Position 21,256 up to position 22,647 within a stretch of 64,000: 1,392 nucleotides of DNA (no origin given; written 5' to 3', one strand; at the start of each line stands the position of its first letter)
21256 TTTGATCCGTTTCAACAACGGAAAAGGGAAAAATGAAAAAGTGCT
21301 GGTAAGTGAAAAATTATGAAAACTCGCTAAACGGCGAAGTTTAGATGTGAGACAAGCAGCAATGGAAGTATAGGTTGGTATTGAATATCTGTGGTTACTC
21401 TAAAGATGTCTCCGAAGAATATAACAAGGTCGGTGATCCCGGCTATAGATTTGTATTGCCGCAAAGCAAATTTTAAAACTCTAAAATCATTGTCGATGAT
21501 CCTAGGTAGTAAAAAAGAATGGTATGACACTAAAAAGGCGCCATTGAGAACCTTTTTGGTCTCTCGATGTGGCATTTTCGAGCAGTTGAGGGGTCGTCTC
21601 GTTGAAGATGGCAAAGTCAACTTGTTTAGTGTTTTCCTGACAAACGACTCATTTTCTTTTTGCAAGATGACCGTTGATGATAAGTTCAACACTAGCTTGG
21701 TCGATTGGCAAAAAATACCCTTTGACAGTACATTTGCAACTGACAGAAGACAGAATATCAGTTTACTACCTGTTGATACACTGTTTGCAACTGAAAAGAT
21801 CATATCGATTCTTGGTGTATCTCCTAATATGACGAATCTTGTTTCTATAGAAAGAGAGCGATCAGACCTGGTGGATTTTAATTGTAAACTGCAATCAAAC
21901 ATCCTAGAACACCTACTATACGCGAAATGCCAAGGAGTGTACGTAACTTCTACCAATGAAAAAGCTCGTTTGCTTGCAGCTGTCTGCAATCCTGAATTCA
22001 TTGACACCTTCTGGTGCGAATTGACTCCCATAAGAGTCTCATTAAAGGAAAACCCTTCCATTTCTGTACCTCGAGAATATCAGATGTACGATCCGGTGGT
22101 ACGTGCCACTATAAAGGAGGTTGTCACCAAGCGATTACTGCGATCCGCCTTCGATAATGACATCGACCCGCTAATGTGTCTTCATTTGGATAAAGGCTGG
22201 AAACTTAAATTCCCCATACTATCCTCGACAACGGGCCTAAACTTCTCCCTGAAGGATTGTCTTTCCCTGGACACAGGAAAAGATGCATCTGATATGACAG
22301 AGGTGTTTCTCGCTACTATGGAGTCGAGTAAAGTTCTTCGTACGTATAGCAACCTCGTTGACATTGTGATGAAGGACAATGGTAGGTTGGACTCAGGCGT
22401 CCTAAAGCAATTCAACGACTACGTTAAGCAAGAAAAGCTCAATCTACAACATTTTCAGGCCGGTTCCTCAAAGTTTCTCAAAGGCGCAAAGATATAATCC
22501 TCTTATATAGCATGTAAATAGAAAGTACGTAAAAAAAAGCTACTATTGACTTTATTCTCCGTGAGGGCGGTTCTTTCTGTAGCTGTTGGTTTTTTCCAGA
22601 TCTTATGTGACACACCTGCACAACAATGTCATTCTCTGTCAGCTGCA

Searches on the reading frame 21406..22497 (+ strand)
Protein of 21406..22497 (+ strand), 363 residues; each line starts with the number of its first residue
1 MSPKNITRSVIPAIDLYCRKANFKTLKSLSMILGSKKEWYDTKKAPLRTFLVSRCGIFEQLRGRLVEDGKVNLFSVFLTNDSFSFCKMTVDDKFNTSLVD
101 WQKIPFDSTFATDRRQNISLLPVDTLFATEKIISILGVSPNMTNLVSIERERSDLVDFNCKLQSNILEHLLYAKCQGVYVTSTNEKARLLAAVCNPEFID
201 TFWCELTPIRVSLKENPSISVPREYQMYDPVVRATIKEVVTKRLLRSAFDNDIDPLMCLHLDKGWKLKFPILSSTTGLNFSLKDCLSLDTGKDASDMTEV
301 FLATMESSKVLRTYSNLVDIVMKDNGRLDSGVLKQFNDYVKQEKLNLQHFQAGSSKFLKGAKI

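Call 5: search_protein_families(library=pfam, proteins=[window:21406-22497:+], max_evalue=0.01)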
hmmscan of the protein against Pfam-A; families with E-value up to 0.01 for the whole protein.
window:21406-22497:+ (363 aa): 1 family
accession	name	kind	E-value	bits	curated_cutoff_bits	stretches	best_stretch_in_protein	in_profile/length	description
PF09159.16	Ydc2-catalyt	-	2.6e-47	162.1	23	1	11-357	1-258/258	Mitochondrial resolvase Ydc2 / RNA splicing MRS1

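Call 32: find_homologous_proteins(query=window:21406-22497:+, max_evalue=1e-30)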
Query window:21406-22497:+ (363 aa): 8 proteins with E <= 1e-30 among 1913 candidates.
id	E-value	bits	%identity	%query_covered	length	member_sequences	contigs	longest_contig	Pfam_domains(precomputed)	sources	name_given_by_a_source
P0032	2.9e-237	804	99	100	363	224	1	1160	PF09159.17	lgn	-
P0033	2.4e-205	699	85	100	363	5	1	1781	PF09159.17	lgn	-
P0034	8.9e-198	675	81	100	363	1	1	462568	PF09159.17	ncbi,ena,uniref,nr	ncbi:hypothetical protein SMKI_09G1870 [Saccharomyces mikatae IFO 1815]|uniref:Mitochondrial resolva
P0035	2.4e-182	624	76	100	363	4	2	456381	PF09159.17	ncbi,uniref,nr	ncbi:Mrs1p SKDI_09G1840 [Saccharomyces kudriavzevii IFO 1802]|uniref:MRS1-like protein n=2 Tax=Sacch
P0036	1.6e-150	519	64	100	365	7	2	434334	PF09159.17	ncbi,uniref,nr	ncbi:hypothetical protein N7582_003062 [Saccharomyces uvarum]|uniref:Mitochondrial resolvase Ydc2 ca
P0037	1.5e-149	516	64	100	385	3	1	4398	PF09159.17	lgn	-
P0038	2.1e-147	509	63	100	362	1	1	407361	PF09159.17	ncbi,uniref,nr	ncbi:mrs1p [Saccharomyces arboricola H-6]|uniref:Mrs1p n=1 Tax=Saccharomyces arboricola (strain H-6 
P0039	5.7e-60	221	65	45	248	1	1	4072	PF09159.17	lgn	-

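Call 33: find_encoding_contigs(protein=P0034, flank=10000, max_places=1)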
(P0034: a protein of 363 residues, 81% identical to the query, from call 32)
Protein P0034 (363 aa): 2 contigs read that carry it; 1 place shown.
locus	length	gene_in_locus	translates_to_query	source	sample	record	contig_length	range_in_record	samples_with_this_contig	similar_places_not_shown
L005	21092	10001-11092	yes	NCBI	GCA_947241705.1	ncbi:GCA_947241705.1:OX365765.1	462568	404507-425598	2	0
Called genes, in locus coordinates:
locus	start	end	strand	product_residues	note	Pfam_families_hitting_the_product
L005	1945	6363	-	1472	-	-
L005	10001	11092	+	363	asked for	PF09159:Ydc2-catalyt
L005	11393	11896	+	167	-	PF00717:Peptidase_S24 (weak)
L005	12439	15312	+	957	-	PF00172:Zn_clus (weak), PF04082:Fungal_trans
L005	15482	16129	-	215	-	-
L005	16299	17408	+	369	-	PF05841:Apc15p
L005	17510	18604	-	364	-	PF00782:DSPc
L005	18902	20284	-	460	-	PF01979:Amidohydro_1, PF12890:DHOase (weak), PF07969:Amidohydro_3 (weak)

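Call 34: find_encoding_contigs(protein=P0035, flank=10000, max_places=1)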
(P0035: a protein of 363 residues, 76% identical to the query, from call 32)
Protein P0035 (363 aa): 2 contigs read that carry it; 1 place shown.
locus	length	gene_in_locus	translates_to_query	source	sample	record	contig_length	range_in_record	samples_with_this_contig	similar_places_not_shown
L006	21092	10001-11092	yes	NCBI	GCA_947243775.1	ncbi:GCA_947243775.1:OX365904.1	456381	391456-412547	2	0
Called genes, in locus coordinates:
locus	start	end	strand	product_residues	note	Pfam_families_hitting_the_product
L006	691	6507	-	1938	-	-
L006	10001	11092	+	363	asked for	PF09159:Ydc2-catalyt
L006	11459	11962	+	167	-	PF00717:Peptidase_S24 (weak)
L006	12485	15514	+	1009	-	-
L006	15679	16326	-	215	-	-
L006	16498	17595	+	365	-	PF05841:Apc15p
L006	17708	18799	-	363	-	PF00782:DSPc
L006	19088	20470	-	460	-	PF07969:Amidohydro_3 (faint), PF01979:Amidohydro_1, PF12890:DHOase (weak)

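Call 35: find_encoding_contigs(protein=P0036, flank=10000, max_places=1)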
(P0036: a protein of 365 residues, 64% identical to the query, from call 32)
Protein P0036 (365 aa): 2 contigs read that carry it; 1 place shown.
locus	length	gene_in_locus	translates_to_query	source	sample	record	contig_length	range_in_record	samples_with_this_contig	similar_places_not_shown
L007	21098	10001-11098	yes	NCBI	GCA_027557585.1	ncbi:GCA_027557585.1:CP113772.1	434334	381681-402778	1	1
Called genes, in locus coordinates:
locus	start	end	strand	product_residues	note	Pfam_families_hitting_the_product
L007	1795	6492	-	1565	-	-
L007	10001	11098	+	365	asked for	PF09159:Ydc2-catalyt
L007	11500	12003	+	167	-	PF00717:Peptidase_S24 (weak)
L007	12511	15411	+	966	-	-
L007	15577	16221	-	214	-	-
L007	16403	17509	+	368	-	PF05841:Apc15p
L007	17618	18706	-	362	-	PF00782:DSPc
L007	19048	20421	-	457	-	PF01979:Amidohydro_1, PF07969:Amidohydro_3 (faint), PF12890:DHOase (weak)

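Call 36: find_encoding_contigs(protein=P0038, flank=10000, max_places=1)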
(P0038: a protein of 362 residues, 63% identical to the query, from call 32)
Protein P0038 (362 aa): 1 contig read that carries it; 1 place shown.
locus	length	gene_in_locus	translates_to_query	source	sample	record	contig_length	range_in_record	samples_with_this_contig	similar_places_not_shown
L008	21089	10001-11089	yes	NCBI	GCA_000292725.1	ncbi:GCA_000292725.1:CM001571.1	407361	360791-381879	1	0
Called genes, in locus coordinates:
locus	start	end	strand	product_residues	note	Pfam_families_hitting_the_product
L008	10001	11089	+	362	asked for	PF09159:Ydc2-catalyt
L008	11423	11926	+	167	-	PF00717:Peptidase_S24 (weak)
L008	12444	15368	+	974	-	-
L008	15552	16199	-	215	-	-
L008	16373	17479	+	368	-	PF05841:Apc15p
